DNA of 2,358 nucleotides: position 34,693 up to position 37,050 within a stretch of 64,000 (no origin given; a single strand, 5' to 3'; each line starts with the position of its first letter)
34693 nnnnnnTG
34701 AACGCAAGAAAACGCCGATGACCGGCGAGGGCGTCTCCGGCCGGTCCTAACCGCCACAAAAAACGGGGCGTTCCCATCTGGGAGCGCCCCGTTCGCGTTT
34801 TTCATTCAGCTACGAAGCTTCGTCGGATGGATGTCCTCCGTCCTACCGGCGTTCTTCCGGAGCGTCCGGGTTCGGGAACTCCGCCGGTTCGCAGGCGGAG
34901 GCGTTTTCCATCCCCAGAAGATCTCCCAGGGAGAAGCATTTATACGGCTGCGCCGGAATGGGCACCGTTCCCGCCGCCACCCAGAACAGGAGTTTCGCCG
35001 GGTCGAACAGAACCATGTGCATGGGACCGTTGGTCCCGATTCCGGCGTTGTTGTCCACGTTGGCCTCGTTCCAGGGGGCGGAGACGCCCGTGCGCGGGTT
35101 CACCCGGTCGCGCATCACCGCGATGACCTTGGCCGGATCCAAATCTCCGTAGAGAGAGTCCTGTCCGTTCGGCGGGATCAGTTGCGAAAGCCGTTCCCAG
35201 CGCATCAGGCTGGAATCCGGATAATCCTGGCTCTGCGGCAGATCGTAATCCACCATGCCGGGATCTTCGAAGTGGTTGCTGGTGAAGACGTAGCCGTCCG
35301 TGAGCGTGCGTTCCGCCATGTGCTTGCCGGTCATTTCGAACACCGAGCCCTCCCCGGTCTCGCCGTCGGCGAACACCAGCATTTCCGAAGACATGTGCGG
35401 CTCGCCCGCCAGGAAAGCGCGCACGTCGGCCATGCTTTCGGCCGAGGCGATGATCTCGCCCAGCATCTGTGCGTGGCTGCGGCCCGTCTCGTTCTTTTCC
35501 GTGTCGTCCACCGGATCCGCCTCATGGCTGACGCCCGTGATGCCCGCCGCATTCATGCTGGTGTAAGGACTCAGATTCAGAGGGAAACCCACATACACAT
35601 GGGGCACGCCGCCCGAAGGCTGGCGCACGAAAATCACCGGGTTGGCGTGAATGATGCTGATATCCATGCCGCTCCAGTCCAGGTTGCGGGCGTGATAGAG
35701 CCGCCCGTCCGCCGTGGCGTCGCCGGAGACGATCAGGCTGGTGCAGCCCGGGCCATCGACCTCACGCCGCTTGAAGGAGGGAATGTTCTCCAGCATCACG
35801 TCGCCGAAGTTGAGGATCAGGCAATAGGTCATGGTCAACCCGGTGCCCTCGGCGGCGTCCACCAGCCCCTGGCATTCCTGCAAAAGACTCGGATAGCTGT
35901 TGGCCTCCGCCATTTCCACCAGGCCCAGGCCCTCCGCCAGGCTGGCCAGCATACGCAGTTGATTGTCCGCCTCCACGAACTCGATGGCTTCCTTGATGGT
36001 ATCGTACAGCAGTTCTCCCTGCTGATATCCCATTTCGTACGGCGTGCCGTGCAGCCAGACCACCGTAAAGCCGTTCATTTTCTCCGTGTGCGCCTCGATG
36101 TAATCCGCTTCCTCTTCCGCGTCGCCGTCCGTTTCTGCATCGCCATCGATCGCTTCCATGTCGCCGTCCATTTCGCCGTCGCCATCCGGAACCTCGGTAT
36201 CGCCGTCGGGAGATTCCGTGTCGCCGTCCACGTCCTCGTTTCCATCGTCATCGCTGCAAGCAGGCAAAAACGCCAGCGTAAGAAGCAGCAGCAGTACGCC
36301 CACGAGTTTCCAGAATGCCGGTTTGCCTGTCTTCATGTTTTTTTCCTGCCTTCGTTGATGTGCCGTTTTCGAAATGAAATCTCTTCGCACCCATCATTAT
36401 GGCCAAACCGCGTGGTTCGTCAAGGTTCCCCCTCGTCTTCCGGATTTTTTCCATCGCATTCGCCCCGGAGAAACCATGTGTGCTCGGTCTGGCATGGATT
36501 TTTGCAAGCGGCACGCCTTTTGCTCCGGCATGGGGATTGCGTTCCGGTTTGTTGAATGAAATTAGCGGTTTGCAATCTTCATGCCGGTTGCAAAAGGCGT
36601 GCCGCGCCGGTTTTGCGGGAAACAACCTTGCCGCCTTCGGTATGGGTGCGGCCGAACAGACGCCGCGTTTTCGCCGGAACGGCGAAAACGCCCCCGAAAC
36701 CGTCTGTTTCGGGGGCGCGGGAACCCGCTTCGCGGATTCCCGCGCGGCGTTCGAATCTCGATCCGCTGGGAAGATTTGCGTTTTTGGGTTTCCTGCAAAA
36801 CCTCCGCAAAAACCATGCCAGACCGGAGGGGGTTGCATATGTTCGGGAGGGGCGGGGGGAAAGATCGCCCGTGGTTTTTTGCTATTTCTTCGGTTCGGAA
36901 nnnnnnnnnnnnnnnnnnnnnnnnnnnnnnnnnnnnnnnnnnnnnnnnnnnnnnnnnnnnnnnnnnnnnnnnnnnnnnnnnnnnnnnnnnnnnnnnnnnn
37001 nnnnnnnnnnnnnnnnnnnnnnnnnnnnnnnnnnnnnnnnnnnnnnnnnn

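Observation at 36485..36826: Nested-palindromic intergenic element built from sigma-54 (-24/-12)-like units, copy A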

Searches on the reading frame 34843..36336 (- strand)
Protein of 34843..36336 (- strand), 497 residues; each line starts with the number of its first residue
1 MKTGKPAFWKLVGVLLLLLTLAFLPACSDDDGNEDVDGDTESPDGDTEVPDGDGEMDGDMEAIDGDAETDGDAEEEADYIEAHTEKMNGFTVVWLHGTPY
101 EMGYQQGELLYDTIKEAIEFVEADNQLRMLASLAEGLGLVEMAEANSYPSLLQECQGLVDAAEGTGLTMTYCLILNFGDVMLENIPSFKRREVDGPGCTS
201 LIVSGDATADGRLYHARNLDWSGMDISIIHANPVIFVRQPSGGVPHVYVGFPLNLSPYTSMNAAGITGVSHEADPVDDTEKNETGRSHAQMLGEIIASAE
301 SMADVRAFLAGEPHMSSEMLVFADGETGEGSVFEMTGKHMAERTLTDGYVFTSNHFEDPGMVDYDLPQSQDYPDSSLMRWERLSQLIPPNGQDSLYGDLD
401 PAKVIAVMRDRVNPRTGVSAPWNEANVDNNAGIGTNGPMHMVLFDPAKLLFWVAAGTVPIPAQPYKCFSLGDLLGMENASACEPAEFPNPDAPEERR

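Call 10: search_protein_families(library=pfam, proteins=[window:34843-36336:-])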
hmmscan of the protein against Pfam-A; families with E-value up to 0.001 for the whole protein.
window:34843-36336:- (497 aa): 2 families
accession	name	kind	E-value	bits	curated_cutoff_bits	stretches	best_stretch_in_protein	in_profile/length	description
PF03417.21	AAT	-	5.3e-05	23.4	23.2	1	214-413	8-186/225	Acyl-coenzyme A:6-aminopenicillanic acid acyl-transferase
PF22807.2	TrAA12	-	0.00082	18.2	30.9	0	27-94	380-445/463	TrAA12-like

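Call 20: find_encoding_contigs(protein=window:34843-36336:-, flank=10000, max_places=6)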
Protein window:34843-36336:- (497 aa): no gene with exactly this product is on record in the collection.

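Call 44: find_homologous_proteins(query=window:34843-36336:-, max_evalue=1e-10)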
Query window:34843-36336:- (497 aa): 202 proteins with E <= 1e-10 among 8000 candidates; the best 120 are listed.
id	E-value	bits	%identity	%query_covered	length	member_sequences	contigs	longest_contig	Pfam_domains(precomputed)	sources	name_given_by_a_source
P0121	0.0e+0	1146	100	100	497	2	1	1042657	-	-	-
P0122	2.4e-183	629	57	98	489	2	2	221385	PF03417.22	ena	-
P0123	1.2e-171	590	55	97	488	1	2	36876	PF03417.22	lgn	-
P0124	1.2e-170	587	54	97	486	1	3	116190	PF03417.22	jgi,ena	-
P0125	5.5e-166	572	59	83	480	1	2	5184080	PF03417.22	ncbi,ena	-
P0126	7.8e-164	564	58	85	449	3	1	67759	PF03417.22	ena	-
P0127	2.1e-163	563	60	81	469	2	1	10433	PF03417.22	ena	-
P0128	3.2e-148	513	51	90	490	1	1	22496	PF03417.22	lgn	-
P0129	3.4e-148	513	52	87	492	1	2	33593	PF03417.22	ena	-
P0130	2.7e-145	503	53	85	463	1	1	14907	PF03417.22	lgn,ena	-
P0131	2.2e-142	494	50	95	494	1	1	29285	PF03417.22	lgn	-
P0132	8.2e-141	489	58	77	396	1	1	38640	PF03417.22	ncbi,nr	ncbi:MAG: hypothetical protein C4523_20645 [Myxococcales bacterium]|nr:MAG: hypothetical protein C45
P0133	6.7e-139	482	52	84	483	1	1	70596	PF03417.22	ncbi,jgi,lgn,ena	-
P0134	1.1e-138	482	51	89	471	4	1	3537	PF03417.22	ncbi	-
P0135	7.6e-138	479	51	96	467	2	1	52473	PF03417.22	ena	-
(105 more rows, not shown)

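Call 45: find_encoding_contigs(protein=P0122, flank=6000, max_places=2)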
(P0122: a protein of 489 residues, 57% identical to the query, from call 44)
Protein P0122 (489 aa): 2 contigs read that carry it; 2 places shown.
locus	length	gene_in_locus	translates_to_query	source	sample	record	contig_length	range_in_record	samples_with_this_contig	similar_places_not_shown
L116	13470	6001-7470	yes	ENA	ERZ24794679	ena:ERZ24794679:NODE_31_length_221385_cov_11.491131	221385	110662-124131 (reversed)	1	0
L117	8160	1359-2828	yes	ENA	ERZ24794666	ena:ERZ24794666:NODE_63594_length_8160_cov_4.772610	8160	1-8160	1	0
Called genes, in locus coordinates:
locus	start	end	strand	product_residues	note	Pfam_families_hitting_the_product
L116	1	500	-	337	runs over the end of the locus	PF03781:FGE-sulfatase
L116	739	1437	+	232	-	PF00005:ABC_tran, PF13304:AAA_21 (faint)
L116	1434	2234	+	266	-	PF03649:UPF0014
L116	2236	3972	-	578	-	PF01364:Peptidase_C25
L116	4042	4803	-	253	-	PF02544:Steroid_dh, PF04191:PEMT (weak), PF06966:DUF1295 (weak)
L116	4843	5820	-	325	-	PF01073:3Beta_HSD, PF01370:Epimerase, PF02719:Polysacc_synt_2, PF04321:RmlD_sub_bind, PF05368:NmrA, PF13460:NAD_binding_10, PF16363:GDP_Man_Dehyd, PF07993:NAD_binding_4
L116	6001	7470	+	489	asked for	PF03417:AAT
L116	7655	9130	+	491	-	PF13167:GTP-bdg_N, PF16360:GTP-bdg_M, PF01926:MMR_HSR1, PF16897:MMR_HSR1_Xtn (weak)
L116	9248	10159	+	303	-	PF01553:Acyltransferase, PF16076:Acyltransf_C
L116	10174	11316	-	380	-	PF08668:HDOD, PF01966:HD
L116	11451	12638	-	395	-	-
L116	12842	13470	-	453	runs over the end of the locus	PF01554:MatE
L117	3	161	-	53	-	?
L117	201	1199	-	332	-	PF01073:3Beta_HSD, PF01370:Epimerase, PF02719:Polysacc_synt_2, PF04321:RmlD_sub_bind, PF05368:NmrA, PF16363:GDP_Man_Dehyd, PF13460:NAD_binding_10, PF07993:NAD_binding_4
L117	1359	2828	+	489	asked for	PF03417:AAT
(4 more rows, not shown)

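Call 46: find_encoding_contigs(protein=P0125, flank=6000, max_places=2)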
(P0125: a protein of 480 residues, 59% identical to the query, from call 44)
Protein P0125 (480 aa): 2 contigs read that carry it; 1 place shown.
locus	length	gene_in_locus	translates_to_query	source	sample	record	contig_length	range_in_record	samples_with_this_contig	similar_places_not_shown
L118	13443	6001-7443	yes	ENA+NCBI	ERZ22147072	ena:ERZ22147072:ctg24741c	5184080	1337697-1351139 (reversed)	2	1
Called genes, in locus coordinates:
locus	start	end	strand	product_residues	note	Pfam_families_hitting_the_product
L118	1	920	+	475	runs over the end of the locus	PF01225:Mur_ligase, PF08245:Mur_ligase_M, PF02875:Mur_ligase_C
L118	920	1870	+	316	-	PF01820:Dala_Dala_lig_N, PF01071:GARS_A, PF02222:ATP-grasp, PF02655:ATP-grasp_3, PF02786:CPSase_L_D2 (faint), PF07478:Dala_Dala_lig_C, PF13535:ATP-grasp_4 (weak)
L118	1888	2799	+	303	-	PF08478:POTRA_1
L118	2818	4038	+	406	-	PF14450:FtsA, PF02491:SHS2_FTSA, PF11104:PilM_2, PF06723:MreB_Mbl, PF14450:FtsA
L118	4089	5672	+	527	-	PF00091:Tubulin, PF12327:FtsZ_C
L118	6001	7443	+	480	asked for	PF03417:AAT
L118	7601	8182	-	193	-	PF00436:SSB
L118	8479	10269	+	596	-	PF00501:AMP-binding, PF13193:AMP-binding_C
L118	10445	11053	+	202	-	PF01209:Ubie_methyltran, PF13489:Methyltransf_23, PF13847:Methyltransf_31, PF08241:Methyltransf_11, PF08242:Methyltransf_12, PF13649:Methyltransf_25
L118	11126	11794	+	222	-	PF02525:Flavodoxin_2, PF03358:FMN_red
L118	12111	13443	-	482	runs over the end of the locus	PF23416:DUF7107 (faint)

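Call 47: find_encoding_contigs(protein=P0124, flank=6000, max_places=2)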
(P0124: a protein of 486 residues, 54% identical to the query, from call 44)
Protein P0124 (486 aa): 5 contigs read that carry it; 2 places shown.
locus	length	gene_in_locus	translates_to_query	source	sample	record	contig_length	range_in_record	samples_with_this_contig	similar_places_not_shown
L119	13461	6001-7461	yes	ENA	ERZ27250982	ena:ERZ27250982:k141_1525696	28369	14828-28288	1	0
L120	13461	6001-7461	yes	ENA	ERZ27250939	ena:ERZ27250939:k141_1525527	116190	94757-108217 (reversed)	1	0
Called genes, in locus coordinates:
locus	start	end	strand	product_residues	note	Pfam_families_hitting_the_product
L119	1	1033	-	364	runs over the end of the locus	PF00535:Glycos_transf_2, PF13641:Glyco_tranf_2_3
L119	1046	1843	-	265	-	PF00551:Formyl_trans_N (weak)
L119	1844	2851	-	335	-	PF01522:Polysacc_deac_1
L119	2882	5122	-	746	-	PF02706:Wzz, PF13807:GNVR, PF01656:CbiA (weak), PF06564:CBP_BcsQ (weak), PF10609:ParA (weak), PF13614:AAA_31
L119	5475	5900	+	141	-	PF13248:Zn_ribbon_3 (faint), PF17032:Zn_ribbon_15 (faint), PF12773:DZR, PF13240:Zn_Ribbon_1 (weak)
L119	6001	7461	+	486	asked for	PF03417:AAT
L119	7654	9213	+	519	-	PF13167:GTP-bdg_N, PF16360:GTP-bdg_M, PF00009:GTP_EFTU (faint), PF01926:MMR_HSR1, PF02421:FeoB_N (weak), PF16897:MMR_HSR1_Xtn (weak)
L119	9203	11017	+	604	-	PF02463:SMC_N (faint), PF13555:AAA_29 (faint), PF00005:ABC_tran, PF07693:KAP_NTPase (faint), PF13238:AAA_18 (faint), PF13304:AAA_21 (weak), PF00005:ABC_tran, PF16326:ABC_tran_CTD, +2 more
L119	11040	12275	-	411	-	-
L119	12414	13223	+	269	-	PF01171:ATP_bind_3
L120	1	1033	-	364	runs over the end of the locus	PF00535:Glycos_transf_2, PF13641:Glyco_tranf_2_3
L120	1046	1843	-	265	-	PF00551:Formyl_trans_N (weak)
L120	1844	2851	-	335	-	PF01522:Polysacc_deac_1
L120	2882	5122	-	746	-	PF02706:Wzz, PF13807:GNVR, PF01656:CbiA (weak), PF06564:CBP_BcsQ (weak), PF10609:ParA (weak), PF13614:AAA_31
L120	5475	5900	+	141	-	PF12773:DZR, PF13240:Zn_Ribbon_1 (weak)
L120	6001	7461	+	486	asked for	PF03417:AAT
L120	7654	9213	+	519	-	PF13167:GTP-bdg_N, PF16360:GTP-bdg_M, PF00009:GTP_EFTU (faint), PF01926:MMR_HSR1, PF02421:FeoB_N (weak), PF16897:MMR_HSR1_Xtn (weak)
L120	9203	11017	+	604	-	PF02463:SMC_N (faint), PF13555:AAA_29 (faint), PF00005:ABC_tran, PF07693:KAP_NTPase (faint), PF13238:AAA_18 (faint), PF13304:AAA_21 (weak), PF00005:ABC_tran, PF16326:ABC_tran_CTD, +2 more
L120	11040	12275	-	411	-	-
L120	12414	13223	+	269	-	PF01171:ATP_bind_3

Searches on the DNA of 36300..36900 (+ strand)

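Call 62: search_rna_families(source=window, start=36300, end=36900, threshold=evalue, max_evalue=1)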
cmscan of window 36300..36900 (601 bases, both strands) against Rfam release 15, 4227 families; matches with E-value up to 1: 6.
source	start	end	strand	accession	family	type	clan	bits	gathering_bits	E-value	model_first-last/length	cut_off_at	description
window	36509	36604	+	RF00886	MIR807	Gene; miRNA;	-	25.8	113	0.0063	1-176/176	no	MIR807 microRNA precursor family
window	36513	36601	+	RF03806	mir-2007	Gene; miRNA;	-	24.4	100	0.017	1-90/90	no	mir-2007 microRNA precursor family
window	36506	36607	+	RF00245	mir-19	Gene; miRNA;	CL00110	24.3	50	0.033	1-79/79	no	mir-19 microRNA precursor family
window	36662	36738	-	RF03518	mir-1893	Gene; miRNA;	-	21.8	94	0.22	1-83/83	no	mir-1893 microRNA precursor family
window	36622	36751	+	RF02566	Ms1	Gene; sRNA;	-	18.4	162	0.014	1-304/304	no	Mycobacterium smegmatis small RNA 1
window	36686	36769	-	RF01757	sbcD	Gene; sRNA;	-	18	40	0.36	1-155/155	no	sbcD RNA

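Call 64: search_dna_similar(query=window:36485-36826:+, collection=plasmids, mode=distant, max_evalue=0.01, max_rows=10)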
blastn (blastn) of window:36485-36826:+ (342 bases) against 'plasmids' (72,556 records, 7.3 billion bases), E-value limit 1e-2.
No match.
